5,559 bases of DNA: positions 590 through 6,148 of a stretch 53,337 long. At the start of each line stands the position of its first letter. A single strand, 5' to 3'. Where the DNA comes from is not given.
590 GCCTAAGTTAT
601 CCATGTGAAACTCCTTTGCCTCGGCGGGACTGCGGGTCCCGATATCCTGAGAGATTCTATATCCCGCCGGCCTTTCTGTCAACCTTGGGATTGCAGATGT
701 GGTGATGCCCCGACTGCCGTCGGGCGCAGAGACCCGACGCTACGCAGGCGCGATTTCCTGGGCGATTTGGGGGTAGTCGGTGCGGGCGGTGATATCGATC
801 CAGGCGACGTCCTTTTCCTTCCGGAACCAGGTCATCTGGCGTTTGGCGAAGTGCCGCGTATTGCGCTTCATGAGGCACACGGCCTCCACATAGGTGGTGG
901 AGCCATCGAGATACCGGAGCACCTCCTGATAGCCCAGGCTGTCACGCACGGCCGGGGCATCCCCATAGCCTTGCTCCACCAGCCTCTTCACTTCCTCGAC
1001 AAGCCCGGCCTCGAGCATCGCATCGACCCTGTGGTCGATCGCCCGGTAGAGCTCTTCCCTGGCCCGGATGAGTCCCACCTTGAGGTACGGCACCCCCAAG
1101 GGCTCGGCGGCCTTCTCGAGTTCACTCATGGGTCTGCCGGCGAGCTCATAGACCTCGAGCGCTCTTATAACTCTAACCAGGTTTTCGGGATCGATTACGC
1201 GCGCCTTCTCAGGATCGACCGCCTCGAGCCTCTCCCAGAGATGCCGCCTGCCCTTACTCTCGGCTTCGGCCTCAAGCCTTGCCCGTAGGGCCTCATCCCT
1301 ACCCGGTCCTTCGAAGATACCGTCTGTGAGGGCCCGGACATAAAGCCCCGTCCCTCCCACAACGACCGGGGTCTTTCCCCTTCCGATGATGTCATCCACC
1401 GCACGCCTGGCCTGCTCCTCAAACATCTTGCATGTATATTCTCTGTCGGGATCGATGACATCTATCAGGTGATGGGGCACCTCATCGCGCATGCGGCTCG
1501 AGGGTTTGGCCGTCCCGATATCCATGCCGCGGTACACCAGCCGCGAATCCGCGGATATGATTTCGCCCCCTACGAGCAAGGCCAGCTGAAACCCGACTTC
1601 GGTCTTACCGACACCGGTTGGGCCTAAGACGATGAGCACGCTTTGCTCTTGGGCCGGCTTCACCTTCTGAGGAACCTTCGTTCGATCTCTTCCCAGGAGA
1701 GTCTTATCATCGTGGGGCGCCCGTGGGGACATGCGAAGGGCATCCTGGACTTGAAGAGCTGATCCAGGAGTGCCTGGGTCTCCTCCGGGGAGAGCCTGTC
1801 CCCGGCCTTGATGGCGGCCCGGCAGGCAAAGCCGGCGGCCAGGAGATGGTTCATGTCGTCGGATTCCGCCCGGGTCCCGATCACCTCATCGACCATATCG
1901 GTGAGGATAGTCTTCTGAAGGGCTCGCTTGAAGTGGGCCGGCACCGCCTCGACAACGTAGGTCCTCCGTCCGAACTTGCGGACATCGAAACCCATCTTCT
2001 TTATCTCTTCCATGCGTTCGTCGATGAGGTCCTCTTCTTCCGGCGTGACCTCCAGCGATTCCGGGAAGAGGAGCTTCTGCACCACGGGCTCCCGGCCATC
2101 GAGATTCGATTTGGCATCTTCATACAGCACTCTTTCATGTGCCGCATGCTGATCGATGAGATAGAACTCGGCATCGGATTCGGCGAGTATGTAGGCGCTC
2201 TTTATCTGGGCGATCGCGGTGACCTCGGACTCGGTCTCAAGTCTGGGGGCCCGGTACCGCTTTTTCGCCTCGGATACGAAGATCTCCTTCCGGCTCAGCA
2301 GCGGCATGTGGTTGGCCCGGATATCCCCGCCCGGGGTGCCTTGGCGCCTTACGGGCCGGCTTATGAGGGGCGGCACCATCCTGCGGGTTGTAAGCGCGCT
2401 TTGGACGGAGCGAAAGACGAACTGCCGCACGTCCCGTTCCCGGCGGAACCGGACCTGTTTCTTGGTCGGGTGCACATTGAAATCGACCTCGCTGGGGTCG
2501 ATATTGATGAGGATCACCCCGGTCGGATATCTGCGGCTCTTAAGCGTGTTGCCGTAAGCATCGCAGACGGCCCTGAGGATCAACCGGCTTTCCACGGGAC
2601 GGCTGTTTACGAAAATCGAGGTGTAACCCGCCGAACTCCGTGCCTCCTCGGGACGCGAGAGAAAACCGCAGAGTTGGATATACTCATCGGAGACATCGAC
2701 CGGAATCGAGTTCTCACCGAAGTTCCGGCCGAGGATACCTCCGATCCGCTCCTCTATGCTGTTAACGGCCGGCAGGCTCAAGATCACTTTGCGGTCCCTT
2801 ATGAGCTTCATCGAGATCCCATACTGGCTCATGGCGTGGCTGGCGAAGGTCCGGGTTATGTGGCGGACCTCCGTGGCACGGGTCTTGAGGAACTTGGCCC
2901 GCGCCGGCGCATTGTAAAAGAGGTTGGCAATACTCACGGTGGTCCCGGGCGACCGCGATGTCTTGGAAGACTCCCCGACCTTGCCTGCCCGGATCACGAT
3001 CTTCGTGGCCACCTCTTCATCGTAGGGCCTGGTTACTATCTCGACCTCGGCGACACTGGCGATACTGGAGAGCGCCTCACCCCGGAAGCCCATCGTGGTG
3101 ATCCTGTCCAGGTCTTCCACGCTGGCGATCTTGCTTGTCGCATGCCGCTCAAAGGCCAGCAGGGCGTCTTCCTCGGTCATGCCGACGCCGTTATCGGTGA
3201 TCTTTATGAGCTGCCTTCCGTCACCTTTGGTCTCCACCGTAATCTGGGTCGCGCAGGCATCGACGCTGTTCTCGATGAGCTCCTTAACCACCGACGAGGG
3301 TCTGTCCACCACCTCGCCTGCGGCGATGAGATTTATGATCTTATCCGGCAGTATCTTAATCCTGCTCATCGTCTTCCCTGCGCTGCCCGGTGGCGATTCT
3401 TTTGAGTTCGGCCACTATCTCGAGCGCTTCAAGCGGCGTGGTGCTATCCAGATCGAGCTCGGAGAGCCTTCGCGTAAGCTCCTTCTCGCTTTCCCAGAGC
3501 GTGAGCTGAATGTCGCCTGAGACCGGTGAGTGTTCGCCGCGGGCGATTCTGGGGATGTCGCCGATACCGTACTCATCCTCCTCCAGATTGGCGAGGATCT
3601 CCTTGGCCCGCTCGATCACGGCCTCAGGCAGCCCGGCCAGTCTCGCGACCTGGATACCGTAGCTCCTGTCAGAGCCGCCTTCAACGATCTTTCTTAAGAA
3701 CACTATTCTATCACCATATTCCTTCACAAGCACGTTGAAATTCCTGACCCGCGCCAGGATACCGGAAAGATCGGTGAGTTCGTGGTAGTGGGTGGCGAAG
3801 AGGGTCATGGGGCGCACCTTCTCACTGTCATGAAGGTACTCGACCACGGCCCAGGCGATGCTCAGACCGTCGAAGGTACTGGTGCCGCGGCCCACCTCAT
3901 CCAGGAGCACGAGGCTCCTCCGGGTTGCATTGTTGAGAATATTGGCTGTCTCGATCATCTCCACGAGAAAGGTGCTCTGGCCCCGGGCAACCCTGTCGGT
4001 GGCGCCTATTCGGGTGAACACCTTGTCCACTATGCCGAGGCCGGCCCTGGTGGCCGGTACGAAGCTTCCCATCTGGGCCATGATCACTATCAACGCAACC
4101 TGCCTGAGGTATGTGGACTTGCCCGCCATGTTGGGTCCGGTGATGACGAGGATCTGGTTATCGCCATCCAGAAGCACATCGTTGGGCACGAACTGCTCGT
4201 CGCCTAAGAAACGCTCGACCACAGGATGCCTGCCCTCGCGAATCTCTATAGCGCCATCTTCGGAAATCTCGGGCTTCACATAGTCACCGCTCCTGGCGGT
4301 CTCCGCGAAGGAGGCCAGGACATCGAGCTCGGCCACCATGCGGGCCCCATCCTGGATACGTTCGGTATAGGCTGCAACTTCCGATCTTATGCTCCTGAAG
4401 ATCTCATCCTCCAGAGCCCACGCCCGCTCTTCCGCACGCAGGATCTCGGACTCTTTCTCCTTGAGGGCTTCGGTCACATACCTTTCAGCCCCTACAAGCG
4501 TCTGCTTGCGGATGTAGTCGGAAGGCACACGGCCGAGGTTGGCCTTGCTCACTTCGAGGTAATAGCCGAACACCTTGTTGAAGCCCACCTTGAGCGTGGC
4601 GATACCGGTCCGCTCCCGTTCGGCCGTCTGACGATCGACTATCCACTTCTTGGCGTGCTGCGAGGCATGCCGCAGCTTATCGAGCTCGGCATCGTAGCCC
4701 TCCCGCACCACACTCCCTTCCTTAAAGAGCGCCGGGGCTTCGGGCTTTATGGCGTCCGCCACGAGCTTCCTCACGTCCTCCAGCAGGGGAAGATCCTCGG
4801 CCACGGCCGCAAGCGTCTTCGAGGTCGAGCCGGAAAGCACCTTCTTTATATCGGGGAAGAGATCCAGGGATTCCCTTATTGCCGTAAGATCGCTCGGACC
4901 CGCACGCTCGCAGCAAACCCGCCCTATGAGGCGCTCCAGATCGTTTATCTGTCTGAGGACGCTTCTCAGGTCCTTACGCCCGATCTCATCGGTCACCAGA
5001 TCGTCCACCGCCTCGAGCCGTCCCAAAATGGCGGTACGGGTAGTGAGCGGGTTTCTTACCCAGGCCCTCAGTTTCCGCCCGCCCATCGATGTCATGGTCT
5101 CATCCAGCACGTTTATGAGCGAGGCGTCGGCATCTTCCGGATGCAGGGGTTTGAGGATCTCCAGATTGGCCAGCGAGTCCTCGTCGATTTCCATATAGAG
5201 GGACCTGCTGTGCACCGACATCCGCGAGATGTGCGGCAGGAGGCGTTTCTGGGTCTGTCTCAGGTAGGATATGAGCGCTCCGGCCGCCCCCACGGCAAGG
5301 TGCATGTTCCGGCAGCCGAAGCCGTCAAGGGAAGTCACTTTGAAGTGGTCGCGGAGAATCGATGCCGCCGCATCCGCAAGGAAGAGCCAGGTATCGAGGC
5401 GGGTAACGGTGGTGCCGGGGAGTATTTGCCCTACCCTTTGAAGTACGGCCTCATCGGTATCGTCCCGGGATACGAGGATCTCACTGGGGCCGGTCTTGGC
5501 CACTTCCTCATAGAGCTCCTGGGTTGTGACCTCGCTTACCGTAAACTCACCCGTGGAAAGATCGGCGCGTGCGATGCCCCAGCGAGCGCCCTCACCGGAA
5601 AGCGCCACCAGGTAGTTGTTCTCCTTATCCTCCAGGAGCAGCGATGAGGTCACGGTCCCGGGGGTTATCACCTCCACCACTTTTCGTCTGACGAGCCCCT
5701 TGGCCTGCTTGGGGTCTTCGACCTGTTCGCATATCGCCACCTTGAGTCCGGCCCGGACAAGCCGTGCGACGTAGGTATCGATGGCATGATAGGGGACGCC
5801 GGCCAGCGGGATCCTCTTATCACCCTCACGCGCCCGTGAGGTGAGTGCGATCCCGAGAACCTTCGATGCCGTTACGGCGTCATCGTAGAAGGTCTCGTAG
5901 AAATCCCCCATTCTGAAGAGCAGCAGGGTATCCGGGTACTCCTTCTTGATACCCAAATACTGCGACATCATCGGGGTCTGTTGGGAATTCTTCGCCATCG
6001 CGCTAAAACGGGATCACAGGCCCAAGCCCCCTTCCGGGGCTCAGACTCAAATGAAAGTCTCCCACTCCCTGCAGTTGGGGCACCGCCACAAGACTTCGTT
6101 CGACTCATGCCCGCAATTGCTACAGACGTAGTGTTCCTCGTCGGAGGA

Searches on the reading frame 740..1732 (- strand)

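Call 58: search_protein_families(library=pfam, proteins=[window:740-1732:-], max_evalue=0.00001)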
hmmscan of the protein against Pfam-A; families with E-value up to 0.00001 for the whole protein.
window:740-1732:- (330 aa): 1 family
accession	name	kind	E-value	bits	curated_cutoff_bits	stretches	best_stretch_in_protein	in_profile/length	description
PF01715.23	IPPT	-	4.9e-87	292.1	23.6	1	66-306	2-243/243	IPP transferase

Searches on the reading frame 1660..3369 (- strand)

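Call 58: search_protein_families(library=pfam, proteins=[window:1660-3369:-], max_evalue=0.00001)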
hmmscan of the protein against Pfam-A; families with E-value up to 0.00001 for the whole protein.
window:1660-3369:- (569 aa): 4 families
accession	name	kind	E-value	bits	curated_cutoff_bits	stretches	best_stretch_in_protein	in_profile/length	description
PF08676.16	MutL_C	-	4.9e-38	130.5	25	1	386-526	1-142/142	MutL C terminal dimerisation domain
PF01119.25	DNA_mis_repair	-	6e-34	116.7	26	1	211-326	3-118/119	DNA mismatch repair protein, C-terminal domain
PF13589.12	HATPase_c_3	-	8e-12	45.8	25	1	25-123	4-102/137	Histidine kinase-, DNA gyrase B-, and HSP90-like ATPase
PF02518.31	HATPase_c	-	7e-08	33.3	26.4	1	22-86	4-64/111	Histidine kinase-, DNA gyrase B-, and HSP90-like ATPase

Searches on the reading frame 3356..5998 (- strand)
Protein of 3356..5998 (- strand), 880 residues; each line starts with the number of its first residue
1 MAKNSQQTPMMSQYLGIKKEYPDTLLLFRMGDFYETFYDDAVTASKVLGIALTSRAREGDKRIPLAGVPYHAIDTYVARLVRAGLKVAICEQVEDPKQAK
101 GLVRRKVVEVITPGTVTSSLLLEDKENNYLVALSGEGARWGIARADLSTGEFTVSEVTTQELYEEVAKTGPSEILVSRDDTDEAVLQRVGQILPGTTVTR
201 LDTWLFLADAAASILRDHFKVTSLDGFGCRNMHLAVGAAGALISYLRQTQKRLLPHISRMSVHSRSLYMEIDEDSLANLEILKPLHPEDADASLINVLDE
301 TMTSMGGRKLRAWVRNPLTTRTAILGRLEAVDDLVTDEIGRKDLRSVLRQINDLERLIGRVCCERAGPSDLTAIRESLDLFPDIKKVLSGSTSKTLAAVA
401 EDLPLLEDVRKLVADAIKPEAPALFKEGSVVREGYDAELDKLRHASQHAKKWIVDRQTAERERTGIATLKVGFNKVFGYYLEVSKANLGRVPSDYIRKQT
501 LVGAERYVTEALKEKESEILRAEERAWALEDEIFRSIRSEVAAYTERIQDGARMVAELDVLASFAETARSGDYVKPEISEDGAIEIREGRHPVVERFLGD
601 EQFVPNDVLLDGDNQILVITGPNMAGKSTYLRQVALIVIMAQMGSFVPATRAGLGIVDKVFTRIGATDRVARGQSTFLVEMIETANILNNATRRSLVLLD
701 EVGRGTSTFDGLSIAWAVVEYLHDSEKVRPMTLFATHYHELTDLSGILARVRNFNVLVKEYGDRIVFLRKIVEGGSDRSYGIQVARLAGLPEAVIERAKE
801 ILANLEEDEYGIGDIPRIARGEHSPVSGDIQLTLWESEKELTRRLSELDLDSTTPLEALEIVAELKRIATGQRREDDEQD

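Call 58: search_protein_families(library=pfam, proteins=[window:3356-5998:-], max_evalue=0.00001)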
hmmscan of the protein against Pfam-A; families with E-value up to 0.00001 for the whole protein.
window:3356-5998:- (880 aa): 5 families
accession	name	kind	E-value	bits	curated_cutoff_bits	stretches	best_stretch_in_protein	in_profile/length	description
PF00488.27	MutS_V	-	2.7e-84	282.3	30.2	1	617-806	1-188/188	MutS domain V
PF05192.23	MutS_III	-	4.4e-45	154.9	34.1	1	275-565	2-194/194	MutS domain III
PF01624.25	MutS_I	-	8.8e-45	152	20.6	1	8-118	1-111/113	MutS domain I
PF05188.22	MutS_II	-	4e-28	98.9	25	1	128-257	1-132/133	MutS domain II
PF05190.23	MutS_IV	-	4.4e-28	97.8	22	1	434-525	1-92/92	MutS family domain IV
